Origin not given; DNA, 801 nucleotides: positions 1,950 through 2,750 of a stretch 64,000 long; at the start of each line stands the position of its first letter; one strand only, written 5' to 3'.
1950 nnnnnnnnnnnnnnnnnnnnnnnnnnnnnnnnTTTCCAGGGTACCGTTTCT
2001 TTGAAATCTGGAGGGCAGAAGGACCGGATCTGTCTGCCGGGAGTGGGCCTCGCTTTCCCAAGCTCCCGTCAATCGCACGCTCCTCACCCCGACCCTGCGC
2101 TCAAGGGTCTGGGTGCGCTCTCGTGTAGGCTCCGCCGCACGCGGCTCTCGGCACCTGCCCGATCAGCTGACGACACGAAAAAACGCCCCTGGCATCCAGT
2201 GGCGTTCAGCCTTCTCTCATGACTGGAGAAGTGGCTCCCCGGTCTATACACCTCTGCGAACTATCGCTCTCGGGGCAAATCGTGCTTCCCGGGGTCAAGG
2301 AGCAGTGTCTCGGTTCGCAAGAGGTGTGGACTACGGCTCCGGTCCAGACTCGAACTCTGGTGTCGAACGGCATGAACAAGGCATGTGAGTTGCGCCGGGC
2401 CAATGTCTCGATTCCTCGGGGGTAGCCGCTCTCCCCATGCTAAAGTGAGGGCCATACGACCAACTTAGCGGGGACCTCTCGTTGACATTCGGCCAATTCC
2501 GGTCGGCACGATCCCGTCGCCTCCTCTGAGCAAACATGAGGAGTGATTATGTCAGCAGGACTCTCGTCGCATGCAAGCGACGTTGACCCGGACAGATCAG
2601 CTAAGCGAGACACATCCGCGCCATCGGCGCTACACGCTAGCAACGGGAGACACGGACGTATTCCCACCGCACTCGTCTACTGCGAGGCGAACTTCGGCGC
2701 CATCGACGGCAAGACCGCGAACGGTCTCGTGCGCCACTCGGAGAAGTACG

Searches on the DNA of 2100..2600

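Call 12: search_rna_families(source=window, start=2100, end=2600, threshold=evalue, max_evalue=10, show_alignments=3)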
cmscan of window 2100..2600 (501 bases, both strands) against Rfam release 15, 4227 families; matches with E-value up to 10: 1.
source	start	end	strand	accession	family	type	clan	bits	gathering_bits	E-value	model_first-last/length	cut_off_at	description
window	2463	2521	-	RF01129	sR44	Gene; snRNA; snoRNA; CD-box;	-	11.6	45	2.9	1-55/55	no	Small nucleolar RNA sR44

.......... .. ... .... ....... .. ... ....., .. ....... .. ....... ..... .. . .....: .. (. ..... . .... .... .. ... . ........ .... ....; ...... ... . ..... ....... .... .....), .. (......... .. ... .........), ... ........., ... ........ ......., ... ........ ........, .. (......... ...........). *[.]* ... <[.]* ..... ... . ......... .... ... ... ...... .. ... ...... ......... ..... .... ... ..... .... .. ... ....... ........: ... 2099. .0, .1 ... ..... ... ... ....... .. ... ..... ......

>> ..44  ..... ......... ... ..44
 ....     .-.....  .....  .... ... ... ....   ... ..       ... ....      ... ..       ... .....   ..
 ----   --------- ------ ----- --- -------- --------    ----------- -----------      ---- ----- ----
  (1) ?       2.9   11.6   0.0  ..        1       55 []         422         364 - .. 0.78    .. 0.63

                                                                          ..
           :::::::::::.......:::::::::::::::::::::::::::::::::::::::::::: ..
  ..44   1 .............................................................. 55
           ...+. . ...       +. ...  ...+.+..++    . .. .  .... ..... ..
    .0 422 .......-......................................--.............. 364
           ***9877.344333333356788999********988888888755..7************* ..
